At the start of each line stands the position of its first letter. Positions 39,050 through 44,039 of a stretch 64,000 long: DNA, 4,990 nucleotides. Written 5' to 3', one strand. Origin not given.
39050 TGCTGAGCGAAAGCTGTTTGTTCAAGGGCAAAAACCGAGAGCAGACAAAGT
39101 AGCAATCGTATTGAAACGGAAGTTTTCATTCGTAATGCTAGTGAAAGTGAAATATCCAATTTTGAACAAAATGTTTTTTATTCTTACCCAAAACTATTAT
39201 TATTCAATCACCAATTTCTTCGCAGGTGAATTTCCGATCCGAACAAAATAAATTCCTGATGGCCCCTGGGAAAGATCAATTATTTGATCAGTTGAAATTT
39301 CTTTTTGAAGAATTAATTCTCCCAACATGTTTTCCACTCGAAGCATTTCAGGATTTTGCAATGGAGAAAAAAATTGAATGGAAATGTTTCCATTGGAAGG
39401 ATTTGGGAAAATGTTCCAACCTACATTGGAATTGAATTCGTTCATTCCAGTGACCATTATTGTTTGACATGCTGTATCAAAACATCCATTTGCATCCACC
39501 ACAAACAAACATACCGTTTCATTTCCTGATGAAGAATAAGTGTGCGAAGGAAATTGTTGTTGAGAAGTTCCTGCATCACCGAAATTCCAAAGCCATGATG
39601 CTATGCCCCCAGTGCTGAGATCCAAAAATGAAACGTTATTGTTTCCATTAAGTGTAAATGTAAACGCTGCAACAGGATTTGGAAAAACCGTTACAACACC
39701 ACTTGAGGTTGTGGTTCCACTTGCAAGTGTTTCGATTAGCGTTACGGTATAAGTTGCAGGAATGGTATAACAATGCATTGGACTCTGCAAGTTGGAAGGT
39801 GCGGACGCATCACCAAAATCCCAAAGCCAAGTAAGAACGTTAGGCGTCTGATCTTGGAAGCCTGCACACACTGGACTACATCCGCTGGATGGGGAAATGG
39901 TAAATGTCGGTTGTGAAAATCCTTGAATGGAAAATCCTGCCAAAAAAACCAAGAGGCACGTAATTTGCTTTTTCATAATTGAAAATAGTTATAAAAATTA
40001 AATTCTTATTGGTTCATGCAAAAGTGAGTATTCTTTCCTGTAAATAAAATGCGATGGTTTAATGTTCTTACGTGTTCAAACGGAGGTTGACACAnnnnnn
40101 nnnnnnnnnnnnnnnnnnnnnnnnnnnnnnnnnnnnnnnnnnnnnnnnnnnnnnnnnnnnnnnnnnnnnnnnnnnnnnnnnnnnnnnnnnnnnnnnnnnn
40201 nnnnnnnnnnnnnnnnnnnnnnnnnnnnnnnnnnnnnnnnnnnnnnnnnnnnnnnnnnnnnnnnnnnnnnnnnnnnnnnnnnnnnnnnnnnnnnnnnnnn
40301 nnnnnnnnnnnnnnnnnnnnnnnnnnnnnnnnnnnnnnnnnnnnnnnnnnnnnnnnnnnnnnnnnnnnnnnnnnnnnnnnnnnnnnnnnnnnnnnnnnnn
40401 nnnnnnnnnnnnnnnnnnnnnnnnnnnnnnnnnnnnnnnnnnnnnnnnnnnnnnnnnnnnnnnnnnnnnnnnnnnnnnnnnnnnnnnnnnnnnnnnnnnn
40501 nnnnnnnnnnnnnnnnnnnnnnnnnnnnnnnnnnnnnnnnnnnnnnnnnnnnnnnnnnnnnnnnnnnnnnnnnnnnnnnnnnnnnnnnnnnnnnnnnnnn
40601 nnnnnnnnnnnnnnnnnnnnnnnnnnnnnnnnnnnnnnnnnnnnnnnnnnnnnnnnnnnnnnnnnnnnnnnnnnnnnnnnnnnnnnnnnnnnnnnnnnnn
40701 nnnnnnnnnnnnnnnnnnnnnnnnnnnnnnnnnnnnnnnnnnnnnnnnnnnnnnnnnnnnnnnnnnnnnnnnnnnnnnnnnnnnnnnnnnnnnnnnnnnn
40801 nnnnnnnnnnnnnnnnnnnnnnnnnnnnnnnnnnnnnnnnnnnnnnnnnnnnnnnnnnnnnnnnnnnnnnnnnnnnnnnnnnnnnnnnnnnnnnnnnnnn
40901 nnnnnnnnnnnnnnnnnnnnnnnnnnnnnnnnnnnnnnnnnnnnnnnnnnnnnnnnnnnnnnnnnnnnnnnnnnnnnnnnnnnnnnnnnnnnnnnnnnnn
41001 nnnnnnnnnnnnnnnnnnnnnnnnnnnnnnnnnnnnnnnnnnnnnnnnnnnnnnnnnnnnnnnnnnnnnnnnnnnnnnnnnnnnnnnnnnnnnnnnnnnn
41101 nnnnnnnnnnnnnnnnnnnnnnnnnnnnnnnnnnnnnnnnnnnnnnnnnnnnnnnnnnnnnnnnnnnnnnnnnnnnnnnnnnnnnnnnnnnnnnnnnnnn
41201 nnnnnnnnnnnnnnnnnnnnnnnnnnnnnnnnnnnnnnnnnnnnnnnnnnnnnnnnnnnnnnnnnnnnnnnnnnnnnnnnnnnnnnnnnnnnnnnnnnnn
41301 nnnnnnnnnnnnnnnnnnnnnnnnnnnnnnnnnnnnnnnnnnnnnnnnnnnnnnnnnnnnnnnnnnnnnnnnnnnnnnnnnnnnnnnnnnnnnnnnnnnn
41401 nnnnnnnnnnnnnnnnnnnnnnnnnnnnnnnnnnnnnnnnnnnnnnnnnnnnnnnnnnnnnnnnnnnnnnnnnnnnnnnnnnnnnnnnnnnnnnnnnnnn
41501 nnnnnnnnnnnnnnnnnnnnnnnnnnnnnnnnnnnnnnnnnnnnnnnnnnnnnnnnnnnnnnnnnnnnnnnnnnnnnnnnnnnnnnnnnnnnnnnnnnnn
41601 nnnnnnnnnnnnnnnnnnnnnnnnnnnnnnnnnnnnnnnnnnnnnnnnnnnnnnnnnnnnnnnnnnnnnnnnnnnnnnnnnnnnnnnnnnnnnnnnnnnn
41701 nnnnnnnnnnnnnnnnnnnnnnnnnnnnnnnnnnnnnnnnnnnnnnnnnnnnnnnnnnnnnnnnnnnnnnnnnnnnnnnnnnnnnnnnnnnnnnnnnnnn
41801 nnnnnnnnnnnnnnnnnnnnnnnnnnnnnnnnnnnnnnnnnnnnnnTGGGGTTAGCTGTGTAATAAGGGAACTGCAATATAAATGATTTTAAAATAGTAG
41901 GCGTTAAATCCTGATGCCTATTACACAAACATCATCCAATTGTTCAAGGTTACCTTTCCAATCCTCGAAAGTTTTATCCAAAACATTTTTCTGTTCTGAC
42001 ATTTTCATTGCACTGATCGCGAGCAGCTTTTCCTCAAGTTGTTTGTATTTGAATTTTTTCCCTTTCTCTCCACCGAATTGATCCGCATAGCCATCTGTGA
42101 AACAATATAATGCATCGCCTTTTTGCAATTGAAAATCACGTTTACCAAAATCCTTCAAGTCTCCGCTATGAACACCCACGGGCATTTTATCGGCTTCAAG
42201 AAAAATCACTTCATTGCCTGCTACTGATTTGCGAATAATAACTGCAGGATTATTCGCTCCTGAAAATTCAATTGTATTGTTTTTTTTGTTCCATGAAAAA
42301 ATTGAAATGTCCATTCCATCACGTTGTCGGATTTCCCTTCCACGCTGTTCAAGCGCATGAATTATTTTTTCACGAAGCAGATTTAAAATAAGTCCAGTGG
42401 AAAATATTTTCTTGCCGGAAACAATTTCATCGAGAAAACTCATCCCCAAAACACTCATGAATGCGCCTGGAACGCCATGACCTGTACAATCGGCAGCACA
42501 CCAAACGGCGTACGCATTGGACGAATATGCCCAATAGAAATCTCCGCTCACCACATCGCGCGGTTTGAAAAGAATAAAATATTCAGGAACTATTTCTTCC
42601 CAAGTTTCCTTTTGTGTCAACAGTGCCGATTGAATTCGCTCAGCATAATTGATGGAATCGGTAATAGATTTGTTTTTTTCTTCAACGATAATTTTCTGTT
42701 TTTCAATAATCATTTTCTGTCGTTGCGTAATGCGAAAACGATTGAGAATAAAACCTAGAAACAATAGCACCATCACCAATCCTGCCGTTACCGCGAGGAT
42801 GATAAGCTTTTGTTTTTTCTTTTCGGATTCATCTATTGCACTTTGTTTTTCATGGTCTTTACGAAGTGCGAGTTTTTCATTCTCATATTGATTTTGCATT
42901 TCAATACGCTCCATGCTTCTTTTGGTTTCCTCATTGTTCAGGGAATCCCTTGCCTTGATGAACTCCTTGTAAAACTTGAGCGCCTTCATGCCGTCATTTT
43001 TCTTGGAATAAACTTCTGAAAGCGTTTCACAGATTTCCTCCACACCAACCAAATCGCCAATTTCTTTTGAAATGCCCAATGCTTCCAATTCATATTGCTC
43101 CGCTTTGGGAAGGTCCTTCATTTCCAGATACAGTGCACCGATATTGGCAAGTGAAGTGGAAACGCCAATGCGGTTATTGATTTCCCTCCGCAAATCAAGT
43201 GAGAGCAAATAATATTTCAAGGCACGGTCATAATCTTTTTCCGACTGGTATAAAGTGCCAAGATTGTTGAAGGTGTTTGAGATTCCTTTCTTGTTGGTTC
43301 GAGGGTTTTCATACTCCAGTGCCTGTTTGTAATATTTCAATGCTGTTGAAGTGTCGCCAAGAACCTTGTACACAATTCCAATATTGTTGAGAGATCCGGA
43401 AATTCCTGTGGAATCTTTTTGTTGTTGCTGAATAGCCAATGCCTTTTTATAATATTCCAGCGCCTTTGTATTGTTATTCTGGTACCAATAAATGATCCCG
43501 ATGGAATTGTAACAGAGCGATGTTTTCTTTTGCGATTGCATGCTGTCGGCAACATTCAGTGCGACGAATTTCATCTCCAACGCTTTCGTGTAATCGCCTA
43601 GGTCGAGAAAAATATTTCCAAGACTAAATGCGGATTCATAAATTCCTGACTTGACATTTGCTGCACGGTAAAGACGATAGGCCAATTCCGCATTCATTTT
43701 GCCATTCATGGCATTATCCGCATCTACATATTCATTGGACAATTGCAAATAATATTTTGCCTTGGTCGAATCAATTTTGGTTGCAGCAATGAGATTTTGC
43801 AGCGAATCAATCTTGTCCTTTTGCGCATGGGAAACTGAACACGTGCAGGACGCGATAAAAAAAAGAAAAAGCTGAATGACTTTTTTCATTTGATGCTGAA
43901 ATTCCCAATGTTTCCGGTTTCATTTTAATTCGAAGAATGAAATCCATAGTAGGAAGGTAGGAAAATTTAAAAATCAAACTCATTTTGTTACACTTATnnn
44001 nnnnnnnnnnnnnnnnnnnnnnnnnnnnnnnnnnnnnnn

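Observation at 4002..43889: Array of eight paralogous periplasmic-sensor / PP2C (SpoIIE-type) phosphatase membrane proteins in 40 kb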

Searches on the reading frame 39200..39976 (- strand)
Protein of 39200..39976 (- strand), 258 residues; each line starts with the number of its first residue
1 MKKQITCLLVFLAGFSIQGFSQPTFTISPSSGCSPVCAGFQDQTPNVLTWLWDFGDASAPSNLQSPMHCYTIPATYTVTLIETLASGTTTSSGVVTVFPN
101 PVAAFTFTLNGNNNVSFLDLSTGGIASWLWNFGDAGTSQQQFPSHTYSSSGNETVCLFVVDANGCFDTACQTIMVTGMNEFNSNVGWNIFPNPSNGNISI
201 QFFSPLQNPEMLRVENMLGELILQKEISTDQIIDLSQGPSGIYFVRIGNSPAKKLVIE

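Call 6: search_protein_families(library=pfam, proteins=[window:39200-39976:-], max_evalue=0.001)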
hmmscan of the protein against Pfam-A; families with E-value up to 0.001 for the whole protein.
window:39200-39976:- (258 aa): 3 families
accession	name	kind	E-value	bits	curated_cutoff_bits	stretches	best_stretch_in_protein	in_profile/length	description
PF18911.6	PKD_4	-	8.7e-26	90.2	27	2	112-175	21-83/85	PKD domain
PF18962.6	Por_Secre_tail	-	4.9e-13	49.6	27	1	189-257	1-75/75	Secretion system C-terminal sorting domain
PF00801.26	PKD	-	6.4e-13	49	23.5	2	111-164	13-70/80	PKD domain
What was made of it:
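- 39200..39976 (-): PKD-domain T9SS cargo gene between G and F. Pfam PKD_4 90 bits, Por_Secre_tail 50 bits (call 6).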

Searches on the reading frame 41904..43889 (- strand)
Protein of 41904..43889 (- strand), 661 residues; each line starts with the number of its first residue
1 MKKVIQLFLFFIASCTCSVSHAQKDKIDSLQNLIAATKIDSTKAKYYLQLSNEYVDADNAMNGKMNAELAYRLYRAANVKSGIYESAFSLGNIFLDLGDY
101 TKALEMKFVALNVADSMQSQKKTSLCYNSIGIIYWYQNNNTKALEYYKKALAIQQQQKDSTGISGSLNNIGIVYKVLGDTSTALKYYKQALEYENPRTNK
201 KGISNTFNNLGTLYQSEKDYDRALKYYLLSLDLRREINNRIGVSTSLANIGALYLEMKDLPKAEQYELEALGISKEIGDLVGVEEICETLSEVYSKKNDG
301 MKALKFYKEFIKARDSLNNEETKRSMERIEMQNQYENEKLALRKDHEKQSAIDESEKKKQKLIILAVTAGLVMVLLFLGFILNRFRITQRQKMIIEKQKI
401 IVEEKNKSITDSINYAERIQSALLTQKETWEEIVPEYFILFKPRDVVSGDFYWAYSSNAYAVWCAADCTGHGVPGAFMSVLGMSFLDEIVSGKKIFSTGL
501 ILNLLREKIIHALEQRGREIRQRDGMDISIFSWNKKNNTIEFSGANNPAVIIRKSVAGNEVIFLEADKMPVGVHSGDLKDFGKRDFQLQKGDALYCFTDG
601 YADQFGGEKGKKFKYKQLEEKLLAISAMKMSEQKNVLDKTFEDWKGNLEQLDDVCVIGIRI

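Call 3: search_protein_families(library=pfam, proteins=[window:41904-43889:-], max_evalue=0.01)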
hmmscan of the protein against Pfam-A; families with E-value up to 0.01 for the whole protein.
window:41904-43889:- (661 aa): 16 families
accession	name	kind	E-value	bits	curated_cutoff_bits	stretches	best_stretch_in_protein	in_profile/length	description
PF13424.12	TPR_12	-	3.3e-31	107.7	30.1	2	204-275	3-76/77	Tetratricopeptide repeat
PF00515.34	TPR_1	-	4.4e-25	86.9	27.8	3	126-155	3-32/34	Tetratricopeptide repeat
PF13374.12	TPR_10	-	9.7e-23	79.9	27.5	2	125-155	3-33/42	Tetratricopeptide repeat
PF07719.23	TPR_2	-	3.2e-19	67.8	27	2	126-154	3-31/34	Tetratricopeptide repeat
PF13176.12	TPR_7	-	5.7e-18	63.8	27.9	1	207-239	2-34/36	Tetratricopeptide repeat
PF07228.17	SpoIIE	-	3.1e-17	63.6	25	1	465-660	9-190/192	Stage II sporulation protein E (SpoIIE)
PF13181.12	TPR_8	-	1.7e-15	56.2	25.7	2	127-156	4-33/34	Tetratricopeptide repeat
PF17874.7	TPR_MalT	-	3.2e-08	33.7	45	2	98-242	15-160/336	MalT-like TPR region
PF13432.12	TPR_16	-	1.2e-06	29.3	32.7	0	171-231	4-58/65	Tetratricopeptide repeat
PF13431.12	TPR_17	-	2.6e-06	27.7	24.4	0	204-224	13-33/34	Tetratricopeptide repeat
PF24885.1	TPR_NPHP3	-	1e-05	25.5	100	1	115-239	90-218/239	Nephrocystin-3 TPR domain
PF13428.12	TPR_14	-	5.9e-05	23.8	23.5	0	173-192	10-29/44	Tetratricopeptide repeat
PF20185.3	DUF6548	-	0.0006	20.1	27.3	1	293-378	72-158/164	Family of unknown function (DUF6548)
PF13414.12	TPR_11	-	0.0025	17.9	26.8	0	133-156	3-26/42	TPR repeat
PF19658.4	DUF6161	-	0.0077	16.2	27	0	285-401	19-136/216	Family of unknown function (DUF6161)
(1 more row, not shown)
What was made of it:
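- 41904..43889 (-): Gene H: signal peptide, TPR array, TM helix, 31-residue linker, SiaA-type PP2C (SpoIIE match 41910-42497); 57 bp upstream of G on the same strand. Pfam TPR_12 108 bits, SpoIIE 64 (call 3).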

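Call 12: search_protein_families(library=ncbifam, proteins=[window:41904-43889:-], max_evalue=0.01)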
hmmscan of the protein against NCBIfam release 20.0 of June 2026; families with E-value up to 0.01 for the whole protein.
window:41904-43889:- (661 aa): 10 families
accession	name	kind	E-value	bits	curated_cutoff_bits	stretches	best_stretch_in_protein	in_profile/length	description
NF038263.1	prot_phos_SiaA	equivalog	1.5e-42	146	700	1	387-661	390-657/658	biofilm regulation protein phosphatase SiaA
NF053520.1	HK_Porph_FimS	equivalog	4.1e-31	107.9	600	1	7-393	6-387/618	sensor histidine kinase FimS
NF041717.1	HaaA_phane_TPR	equivalog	1.5e-17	63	1125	1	54-316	603-865/882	cyclophane-containing RiPP biosynthesis TPR protein HaaT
NF053779.1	BT3442_fam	equivalog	2.8e-15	56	940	1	34-428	51-421/563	BT3442 family protein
NF002725.1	PRK02603.1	equivalog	2.8e-12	47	143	2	98-180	49-122/173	photosystem I assembly protein Ycf3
NF053617.1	SARPRegAfsRStmc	equivalog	4.2e-10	38.2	1430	1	70-322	722-974/986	SARP-family global regulator AfsR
TIGR02521.1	type_IV_pilW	equivalog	2e-09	37.4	154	2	170-313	71-198/234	type IV pilus biogenesis/stability protein PilW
NF040586.1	FxSxx_TPR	equivalog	0.00013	20.6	300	1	86-227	430-579/830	FxSxx-COOH system tetratricopeptide repeat protein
NF047507.1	TPR_BatC_Lepto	exception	0.00015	21.3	175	0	85-122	97-134/214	TPR repeat-containing protein BatC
NF033762.1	social_mot_Tgl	equivalog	0.002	17.5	225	1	49-189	59-195/252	social motility TPR repeat lipoprotein Tgl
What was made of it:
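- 41904..43889 (-): NF038263 146 bits (call 12).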

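Call 18: find_encoding_contigs(protein=window:41904-43889:-, flank=10000, max_places=6)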
Protein window:41904-43889:- (661 aa): 4 contigs read that carry it; 3 places shown.
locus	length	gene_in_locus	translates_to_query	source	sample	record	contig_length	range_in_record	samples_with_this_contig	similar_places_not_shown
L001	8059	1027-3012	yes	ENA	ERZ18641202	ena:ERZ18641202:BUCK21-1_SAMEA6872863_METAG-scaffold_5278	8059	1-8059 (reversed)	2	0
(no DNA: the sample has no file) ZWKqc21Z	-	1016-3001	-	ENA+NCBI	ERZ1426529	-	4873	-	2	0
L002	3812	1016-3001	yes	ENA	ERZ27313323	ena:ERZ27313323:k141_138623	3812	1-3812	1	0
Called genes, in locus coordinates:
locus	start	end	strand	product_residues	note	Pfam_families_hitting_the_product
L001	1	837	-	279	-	?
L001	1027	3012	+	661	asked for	PF13431:TPR_17 (faint), PF13181:TPR_8 (faint), PF13432:TPR_16 (faint), PF17874:TPR_MalT (faint), PF24885:TPR_NPHP3 (faint), PF00515:TPR_1 (weak), PF13424:TPR_12, PF07228:SpoIIE, +3 more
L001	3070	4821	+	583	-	PF13424:TPR_12 (faint), PF13374:TPR_10 (faint)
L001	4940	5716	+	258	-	PF18911:PKD_4, PF00801:PKD (weak), PF18911:PKD_4, PF18962:Por_Secre_tail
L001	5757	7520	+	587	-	PF13424:TPR_12 (faint)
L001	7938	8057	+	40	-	?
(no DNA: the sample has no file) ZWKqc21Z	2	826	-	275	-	?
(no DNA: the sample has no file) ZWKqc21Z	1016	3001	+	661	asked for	PF13431:TPR_17 (faint), PF13181:TPR_8 (faint), PF13432:TPR_16 (faint), PF17874:TPR_MalT (faint), PF24885:TPR_NPHP3 (faint), PF00515:TPR_1 (weak), PF13424:TPR_12, PF07228:SpoIIE, +3 more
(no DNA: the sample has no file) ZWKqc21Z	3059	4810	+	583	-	PF13424:TPR_12 (faint), PF13374:TPR_10 (faint)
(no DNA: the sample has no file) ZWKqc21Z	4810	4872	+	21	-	?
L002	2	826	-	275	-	?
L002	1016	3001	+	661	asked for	PF13431:TPR_17 (faint), PF13181:TPR_8 (faint), PF13432:TPR_16 (faint), PF17874:TPR_MalT (faint), PF24885:TPR_NPHP3 (faint), PF00515:TPR_1 (weak), PF13424:TPR_12, PF07228:SpoIIE, +3 more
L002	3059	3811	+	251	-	?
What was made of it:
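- The genes have identical lengths in independent assemblies (call 18).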
